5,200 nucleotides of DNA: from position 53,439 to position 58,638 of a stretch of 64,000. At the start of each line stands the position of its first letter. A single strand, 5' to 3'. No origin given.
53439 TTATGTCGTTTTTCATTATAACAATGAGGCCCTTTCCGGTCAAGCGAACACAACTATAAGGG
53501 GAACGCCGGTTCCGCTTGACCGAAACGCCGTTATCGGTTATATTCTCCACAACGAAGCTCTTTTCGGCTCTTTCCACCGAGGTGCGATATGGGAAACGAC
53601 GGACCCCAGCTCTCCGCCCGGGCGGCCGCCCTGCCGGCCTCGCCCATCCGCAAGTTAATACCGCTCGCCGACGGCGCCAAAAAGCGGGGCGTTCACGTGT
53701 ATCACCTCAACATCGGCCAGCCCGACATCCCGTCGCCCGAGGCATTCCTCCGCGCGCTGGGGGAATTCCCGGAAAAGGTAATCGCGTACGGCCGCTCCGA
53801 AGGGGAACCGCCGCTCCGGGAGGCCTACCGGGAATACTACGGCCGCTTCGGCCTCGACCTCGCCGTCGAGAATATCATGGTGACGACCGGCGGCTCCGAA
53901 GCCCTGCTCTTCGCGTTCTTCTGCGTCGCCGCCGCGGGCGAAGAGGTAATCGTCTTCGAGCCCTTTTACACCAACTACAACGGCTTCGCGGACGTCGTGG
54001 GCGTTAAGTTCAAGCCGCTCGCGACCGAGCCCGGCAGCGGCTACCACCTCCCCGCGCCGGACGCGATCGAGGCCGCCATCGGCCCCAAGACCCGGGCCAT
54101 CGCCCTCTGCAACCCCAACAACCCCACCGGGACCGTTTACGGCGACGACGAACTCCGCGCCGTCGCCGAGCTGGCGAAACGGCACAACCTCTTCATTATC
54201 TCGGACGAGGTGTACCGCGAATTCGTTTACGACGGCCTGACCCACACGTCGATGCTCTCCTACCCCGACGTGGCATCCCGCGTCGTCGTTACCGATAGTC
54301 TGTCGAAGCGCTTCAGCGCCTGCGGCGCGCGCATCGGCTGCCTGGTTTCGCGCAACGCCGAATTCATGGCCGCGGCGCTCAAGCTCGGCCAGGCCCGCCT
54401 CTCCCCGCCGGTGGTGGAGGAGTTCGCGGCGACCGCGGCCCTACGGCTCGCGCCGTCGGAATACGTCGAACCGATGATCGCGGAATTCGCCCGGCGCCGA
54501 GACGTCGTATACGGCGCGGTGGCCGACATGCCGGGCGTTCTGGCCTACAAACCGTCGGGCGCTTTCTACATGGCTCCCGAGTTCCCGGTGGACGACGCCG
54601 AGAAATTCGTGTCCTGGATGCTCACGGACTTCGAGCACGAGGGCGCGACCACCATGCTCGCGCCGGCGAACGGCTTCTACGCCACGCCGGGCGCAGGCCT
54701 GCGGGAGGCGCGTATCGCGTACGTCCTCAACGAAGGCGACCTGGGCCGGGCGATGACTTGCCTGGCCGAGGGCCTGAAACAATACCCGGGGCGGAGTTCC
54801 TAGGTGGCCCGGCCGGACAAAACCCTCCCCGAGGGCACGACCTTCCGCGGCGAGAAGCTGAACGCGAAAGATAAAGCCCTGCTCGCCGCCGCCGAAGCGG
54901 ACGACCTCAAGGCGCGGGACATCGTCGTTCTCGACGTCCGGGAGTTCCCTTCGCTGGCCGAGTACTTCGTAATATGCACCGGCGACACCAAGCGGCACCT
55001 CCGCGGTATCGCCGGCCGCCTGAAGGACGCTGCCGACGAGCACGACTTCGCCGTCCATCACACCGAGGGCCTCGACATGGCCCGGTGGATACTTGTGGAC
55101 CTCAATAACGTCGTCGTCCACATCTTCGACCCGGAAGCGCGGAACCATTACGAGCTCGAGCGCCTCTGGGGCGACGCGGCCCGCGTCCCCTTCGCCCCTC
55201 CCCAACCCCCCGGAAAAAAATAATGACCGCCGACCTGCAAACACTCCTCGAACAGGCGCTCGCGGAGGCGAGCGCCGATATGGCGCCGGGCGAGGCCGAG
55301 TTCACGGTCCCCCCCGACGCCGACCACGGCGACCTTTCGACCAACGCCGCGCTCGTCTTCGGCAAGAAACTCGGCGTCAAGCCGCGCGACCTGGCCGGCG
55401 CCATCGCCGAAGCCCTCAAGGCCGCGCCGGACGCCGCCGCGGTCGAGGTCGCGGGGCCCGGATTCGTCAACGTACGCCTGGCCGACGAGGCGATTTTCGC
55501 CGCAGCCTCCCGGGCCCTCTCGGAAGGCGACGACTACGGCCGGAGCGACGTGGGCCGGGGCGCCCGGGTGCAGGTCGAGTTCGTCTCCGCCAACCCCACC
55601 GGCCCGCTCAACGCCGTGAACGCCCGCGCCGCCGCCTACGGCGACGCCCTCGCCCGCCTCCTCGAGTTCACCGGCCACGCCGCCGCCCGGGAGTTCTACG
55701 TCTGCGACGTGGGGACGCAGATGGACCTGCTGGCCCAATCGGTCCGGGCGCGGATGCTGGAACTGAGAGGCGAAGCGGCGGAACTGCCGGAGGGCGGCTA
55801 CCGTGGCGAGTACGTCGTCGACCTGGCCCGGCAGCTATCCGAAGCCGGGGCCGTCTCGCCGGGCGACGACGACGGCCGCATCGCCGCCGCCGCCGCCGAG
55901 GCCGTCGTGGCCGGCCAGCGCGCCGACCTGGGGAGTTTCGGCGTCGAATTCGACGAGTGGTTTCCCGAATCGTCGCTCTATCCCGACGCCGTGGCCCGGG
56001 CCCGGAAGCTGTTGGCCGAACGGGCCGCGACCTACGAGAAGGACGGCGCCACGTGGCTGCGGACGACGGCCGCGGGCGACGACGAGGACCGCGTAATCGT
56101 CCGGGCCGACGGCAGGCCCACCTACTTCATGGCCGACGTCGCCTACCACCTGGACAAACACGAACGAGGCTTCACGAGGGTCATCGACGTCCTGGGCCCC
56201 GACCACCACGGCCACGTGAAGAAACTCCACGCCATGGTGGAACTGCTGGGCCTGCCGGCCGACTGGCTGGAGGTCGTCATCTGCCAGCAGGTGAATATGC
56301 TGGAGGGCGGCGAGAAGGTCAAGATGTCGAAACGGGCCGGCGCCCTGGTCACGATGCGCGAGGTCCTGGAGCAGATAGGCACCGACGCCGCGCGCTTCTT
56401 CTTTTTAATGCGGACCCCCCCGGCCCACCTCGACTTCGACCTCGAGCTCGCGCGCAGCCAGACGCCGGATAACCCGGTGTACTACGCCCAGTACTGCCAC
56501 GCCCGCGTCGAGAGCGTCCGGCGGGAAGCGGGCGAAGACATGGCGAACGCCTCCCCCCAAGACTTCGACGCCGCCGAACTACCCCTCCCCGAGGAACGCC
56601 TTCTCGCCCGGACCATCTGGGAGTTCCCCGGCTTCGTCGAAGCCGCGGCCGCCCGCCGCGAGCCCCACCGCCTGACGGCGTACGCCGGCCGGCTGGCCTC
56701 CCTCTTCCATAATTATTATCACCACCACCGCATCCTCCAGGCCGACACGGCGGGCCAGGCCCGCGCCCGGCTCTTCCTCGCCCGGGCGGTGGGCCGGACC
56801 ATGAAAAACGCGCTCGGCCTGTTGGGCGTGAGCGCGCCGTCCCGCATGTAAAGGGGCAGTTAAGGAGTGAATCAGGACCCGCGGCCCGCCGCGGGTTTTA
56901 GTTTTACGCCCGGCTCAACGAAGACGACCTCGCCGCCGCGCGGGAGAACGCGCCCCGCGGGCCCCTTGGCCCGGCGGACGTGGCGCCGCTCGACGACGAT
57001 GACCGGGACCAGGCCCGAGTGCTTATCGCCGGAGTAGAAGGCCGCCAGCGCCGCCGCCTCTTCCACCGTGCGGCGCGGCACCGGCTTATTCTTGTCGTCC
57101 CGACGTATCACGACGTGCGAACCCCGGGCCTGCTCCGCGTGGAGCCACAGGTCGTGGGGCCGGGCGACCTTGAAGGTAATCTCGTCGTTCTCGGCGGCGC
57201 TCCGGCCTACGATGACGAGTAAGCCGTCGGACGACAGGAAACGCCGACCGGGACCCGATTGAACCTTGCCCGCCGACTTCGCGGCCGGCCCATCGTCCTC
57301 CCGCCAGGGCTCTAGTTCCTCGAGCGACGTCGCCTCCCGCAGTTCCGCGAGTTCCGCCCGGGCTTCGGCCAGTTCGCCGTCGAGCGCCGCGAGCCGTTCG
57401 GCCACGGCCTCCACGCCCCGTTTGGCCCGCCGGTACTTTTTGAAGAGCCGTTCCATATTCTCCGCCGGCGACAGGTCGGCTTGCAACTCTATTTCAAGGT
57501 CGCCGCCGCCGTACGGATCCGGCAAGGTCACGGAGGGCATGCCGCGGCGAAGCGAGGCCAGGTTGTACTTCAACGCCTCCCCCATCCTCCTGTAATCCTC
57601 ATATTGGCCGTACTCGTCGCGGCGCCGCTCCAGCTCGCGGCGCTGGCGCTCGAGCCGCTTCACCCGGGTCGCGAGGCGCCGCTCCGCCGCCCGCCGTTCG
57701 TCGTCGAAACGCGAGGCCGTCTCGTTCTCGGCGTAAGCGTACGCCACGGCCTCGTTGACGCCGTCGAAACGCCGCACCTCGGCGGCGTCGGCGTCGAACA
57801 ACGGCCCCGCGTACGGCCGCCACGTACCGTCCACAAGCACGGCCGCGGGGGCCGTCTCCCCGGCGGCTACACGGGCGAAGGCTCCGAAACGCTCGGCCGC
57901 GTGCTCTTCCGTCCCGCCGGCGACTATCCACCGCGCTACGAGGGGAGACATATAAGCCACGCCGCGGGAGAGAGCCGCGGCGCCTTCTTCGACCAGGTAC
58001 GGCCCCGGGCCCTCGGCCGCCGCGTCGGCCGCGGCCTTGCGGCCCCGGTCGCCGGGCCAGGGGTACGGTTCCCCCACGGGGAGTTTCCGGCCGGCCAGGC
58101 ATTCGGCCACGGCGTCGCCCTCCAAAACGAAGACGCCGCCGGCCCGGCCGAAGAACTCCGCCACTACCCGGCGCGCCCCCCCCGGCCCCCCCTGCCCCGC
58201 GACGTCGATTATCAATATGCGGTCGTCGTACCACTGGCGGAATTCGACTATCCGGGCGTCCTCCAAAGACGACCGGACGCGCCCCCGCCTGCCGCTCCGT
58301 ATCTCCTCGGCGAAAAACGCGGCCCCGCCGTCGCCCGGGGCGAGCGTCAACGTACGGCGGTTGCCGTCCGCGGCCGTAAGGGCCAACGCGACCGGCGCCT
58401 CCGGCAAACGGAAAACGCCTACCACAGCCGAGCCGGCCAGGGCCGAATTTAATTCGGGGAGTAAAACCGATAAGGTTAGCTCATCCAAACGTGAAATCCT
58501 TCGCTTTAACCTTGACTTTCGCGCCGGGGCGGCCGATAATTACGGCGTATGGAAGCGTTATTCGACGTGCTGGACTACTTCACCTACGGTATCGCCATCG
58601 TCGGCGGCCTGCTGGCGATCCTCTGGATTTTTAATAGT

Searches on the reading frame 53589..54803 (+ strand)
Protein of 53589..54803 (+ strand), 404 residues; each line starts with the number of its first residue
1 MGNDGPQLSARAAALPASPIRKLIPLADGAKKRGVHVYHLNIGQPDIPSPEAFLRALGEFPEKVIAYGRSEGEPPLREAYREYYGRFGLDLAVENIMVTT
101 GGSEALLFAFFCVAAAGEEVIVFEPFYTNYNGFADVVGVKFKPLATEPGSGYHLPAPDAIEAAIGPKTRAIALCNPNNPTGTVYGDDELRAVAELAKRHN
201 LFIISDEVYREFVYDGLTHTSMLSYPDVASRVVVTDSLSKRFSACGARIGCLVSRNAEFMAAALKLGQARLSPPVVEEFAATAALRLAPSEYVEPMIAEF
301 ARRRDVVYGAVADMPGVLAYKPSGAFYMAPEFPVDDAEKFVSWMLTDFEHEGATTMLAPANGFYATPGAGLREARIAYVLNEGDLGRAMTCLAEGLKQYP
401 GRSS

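Call 87: search_protein_families(library=pfam, max_evalue=0.00001, proteins=[window:53589-54803:+])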
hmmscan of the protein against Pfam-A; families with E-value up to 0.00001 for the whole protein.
window:53589-54803:+ (404 aa): 2 families
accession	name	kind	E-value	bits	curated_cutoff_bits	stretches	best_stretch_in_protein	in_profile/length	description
PF00155.27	Aminotran_1_2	-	1.2e-45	156.7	19.7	1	38-346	4-324/361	Aminotransferase class I and II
PF01041.23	DegT_DnrJ_EryC1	-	5.8e-06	26.2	19.8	1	93-206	39-145/360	DegT/DnrJ/EryC1/StrS aminotransferase family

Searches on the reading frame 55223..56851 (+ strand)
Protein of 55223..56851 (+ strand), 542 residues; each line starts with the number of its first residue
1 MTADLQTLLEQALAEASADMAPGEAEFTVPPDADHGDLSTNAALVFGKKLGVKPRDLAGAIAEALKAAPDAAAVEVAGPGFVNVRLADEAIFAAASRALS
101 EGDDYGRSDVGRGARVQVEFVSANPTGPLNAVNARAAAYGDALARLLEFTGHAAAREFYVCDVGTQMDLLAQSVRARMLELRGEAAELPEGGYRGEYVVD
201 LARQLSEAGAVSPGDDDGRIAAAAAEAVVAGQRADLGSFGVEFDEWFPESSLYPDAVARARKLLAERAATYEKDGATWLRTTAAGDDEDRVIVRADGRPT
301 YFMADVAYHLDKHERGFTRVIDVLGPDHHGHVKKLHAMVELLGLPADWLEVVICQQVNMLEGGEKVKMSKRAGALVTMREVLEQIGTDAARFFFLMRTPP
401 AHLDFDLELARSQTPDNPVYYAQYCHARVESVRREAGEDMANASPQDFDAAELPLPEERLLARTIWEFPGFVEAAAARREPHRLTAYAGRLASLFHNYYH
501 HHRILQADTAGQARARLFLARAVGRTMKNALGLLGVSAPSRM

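Call 87: search_protein_families(library=pfam, max_evalue=0.00001, proteins=[window:55223-56851:+])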
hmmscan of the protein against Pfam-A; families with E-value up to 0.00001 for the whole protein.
window:55223-56851:+ (542 aa): 3 families
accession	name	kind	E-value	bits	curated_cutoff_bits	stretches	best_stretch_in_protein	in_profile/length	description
PF05746.21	DALR_1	-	2.9e-28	98.8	22.3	1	423-542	2-117/117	DALR anticodon binding domain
PF03485.21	Arg_tRNA_synt_N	-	3.3e-19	69.7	21.5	1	4-86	2-85/85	Arginyl tRNA synthetase N terminal domain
PF00750.26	tRNA-synt_1d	-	4.5e-17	62.5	23.3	2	249-384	163-297/349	tRNA synthetases class I (R), catalytic domain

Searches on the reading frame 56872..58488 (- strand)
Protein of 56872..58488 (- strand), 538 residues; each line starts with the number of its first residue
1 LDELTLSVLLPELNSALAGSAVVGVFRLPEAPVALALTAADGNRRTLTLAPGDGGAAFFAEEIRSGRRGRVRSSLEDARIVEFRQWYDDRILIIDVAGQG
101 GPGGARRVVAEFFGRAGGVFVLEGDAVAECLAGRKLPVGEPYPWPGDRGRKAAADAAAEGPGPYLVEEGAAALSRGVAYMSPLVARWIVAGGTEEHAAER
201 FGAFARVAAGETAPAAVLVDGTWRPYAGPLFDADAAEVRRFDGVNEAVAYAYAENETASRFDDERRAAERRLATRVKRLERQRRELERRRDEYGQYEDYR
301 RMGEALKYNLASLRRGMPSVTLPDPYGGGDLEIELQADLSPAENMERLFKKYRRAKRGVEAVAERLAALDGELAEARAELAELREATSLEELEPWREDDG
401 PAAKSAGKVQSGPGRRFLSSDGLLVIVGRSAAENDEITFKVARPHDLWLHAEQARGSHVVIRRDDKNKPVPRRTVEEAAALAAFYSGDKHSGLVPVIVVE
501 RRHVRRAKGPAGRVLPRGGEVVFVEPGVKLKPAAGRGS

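Call 87: search_protein_families(library=pfam, max_evalue=0.00001, proteins=[window:56872-58488:-])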
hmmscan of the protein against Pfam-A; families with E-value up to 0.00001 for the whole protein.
window:56872-58488:- (538 aa): 3 families
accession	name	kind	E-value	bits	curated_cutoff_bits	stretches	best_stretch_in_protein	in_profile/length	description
PF05833.16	NFACT_N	-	7.6e-33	114.4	31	1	71-397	76-435/456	NFACT N-terminal and middle domains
PF05670.18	NFACT-R_1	-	5.4e-16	59.6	29.8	1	416-518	4-106/112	NFACT protein RNA binding domain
PF18297.6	NFACT-R_2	-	2.4e-06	28.1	26.9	1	414-502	1-83/104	NFACT protein RNA binding domain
